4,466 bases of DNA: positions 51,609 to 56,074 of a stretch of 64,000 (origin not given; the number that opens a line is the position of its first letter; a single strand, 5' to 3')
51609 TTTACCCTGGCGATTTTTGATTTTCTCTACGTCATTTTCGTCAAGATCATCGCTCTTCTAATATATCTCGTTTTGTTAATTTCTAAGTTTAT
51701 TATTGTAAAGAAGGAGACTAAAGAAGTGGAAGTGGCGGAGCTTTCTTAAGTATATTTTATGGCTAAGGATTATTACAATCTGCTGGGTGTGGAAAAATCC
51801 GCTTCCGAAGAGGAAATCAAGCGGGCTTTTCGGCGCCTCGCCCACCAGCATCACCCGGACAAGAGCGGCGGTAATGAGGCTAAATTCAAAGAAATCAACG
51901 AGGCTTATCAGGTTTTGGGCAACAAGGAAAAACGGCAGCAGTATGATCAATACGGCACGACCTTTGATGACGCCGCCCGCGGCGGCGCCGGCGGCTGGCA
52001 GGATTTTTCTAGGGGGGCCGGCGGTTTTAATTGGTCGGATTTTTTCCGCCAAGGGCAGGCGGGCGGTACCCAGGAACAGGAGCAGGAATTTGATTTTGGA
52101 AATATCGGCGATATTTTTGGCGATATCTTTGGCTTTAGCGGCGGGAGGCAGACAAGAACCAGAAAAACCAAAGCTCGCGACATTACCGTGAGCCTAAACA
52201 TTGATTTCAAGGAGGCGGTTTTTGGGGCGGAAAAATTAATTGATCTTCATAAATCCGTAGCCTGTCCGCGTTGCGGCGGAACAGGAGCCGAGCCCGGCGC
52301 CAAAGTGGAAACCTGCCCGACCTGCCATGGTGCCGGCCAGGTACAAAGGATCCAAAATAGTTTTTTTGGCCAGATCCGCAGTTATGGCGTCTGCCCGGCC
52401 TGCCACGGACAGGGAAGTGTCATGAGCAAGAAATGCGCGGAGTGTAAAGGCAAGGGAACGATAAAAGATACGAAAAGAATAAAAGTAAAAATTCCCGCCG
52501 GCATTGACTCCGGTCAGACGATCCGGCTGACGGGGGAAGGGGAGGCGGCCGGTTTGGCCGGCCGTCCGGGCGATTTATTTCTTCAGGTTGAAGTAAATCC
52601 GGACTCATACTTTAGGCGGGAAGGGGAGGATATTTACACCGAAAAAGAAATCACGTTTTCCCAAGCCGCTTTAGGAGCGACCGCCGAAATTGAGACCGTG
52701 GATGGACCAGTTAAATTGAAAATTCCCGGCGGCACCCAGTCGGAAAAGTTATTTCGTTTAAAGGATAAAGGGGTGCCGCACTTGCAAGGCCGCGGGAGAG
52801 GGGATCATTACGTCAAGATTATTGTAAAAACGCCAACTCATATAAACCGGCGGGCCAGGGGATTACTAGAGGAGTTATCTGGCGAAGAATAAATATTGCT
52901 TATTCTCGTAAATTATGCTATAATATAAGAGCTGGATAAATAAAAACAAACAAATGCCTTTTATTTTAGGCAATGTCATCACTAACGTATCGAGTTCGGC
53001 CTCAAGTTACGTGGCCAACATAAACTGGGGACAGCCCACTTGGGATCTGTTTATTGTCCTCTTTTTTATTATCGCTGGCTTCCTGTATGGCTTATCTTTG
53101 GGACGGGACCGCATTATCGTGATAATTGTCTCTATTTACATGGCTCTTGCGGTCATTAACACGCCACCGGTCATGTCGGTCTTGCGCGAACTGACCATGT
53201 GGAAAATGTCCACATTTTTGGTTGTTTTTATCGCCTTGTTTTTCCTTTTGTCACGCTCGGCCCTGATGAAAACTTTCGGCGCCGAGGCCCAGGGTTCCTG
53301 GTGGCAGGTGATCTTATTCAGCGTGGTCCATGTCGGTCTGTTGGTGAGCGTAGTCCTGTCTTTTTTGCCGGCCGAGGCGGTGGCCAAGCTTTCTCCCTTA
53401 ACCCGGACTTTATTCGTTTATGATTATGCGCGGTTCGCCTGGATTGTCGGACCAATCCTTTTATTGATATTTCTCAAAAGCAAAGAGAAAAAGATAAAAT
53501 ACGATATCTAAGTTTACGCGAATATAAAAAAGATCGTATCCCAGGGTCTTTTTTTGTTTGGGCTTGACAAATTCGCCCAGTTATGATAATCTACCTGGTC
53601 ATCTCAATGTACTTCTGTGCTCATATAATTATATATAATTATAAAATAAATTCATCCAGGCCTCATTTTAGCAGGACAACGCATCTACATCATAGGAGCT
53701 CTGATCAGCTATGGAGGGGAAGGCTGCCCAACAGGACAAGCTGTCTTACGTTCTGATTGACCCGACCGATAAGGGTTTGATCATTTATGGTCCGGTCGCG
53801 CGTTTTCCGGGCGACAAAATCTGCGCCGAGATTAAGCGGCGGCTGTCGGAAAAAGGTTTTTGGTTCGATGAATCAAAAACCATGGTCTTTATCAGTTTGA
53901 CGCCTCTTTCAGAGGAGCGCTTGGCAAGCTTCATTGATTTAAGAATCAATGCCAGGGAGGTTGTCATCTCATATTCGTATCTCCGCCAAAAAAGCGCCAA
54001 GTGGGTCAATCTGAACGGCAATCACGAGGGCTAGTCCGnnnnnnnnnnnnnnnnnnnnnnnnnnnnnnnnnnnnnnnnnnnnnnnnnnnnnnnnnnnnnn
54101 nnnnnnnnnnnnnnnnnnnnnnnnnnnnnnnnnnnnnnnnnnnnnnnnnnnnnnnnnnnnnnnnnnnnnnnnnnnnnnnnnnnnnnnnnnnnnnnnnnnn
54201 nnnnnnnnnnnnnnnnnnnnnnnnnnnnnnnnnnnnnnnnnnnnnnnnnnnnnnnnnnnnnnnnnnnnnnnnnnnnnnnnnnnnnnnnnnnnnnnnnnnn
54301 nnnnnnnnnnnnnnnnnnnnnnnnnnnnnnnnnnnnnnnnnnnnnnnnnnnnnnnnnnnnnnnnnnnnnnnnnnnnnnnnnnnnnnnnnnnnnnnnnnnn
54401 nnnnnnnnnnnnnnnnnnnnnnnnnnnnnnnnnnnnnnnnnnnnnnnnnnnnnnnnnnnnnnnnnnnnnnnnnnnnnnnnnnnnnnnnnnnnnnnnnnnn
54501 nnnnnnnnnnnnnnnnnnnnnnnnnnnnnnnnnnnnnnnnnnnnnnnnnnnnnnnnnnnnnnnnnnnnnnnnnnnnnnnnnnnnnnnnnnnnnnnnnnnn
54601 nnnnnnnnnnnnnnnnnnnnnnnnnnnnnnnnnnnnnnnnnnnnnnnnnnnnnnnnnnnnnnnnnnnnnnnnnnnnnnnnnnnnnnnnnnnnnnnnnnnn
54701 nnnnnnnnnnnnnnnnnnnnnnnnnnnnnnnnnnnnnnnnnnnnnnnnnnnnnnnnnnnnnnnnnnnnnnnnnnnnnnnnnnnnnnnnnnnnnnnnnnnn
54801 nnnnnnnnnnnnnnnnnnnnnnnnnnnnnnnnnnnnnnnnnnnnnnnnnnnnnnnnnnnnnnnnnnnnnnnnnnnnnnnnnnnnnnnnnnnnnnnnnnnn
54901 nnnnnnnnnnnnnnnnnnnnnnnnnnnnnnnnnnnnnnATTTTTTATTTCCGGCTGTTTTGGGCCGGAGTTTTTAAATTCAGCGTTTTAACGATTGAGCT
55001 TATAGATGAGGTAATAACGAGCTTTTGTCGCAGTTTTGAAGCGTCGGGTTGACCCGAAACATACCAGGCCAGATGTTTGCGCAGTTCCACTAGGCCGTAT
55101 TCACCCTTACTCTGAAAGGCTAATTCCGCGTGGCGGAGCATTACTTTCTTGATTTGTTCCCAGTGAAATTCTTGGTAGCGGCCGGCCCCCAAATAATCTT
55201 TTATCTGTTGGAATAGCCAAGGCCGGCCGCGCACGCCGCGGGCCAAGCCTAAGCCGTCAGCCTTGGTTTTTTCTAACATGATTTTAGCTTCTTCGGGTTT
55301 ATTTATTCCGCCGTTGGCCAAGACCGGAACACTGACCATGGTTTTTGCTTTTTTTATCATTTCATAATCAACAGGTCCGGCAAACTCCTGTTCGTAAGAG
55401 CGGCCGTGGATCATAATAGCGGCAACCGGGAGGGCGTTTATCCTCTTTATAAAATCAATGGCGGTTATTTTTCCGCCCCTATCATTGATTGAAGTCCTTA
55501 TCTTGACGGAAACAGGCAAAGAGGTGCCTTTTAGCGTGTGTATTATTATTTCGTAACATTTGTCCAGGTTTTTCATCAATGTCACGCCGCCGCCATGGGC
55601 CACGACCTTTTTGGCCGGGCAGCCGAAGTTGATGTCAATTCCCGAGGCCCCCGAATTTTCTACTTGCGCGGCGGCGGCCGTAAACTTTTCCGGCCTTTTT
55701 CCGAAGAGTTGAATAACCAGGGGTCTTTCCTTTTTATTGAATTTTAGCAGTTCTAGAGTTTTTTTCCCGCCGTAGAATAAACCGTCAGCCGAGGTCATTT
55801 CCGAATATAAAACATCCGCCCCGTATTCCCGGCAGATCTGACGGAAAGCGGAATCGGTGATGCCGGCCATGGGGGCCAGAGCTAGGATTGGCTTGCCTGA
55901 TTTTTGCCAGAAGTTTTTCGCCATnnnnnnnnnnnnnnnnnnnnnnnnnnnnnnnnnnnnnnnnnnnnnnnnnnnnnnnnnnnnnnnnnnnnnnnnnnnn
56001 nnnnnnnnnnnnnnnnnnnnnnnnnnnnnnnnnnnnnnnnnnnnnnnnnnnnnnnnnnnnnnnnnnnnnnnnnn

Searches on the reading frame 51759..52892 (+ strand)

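Call 40: search_protein_families(library=pfam, proteins=[window:51759-52892:+], max_evalue=0.01)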
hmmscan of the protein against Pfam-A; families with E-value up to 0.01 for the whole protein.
window:51759-52892:+ (377 aa): 6 families
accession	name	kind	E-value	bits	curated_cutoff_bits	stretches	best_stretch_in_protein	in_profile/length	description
PF01556.23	DnaJ_C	-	9.6e-48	162.5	26.6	1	142-359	1-152/152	DnaJ C terminal domain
PF00226.36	DnaJ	-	3.1e-24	85.3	27.8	1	4-63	1-63/63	DnaJ domain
PF00684.25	DnaJ_CXXCXGXG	-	2.1e-16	60.4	32.7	1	169-233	1-65/65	DnaJ central domain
PF20833.2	RNase_E_G_Thio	-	0.00049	20.6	26.8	0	225-245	1-21/86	RNase E/G, Thioredoxin-like domain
PF17302.8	DUF5351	-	0.00075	20.2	27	0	184-194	18-28/29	Family of unknown function (DUF5351)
PF15777.11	Anti-TRAP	-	0.0025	18.2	32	0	167-195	11-42/59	Tryptophan RNA-binding attenuator protein inhibitory protein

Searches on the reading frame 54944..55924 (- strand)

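Call 40: search_protein_families(library=pfam, proteins=[window:54944-55924:-], max_evalue=0.01)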
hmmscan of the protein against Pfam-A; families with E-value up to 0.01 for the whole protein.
window:54944-55924:- (326 aa): 3 families
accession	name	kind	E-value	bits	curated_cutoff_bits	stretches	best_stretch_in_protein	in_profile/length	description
PF01207.24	Dus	-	5.2e-72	243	20.4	1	16-303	2-290/311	Dihydrouridine synthase (Dus)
PF00977.27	His_biosynth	-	0.0016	18.3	23.6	1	145-224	138-215/228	Histidine biosynthesis protein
PF00724.26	Oxidored_FMN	-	0.0093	15.7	27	0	160-243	252-337/342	NADH:flavin oxidoreductase / NADH oxidase family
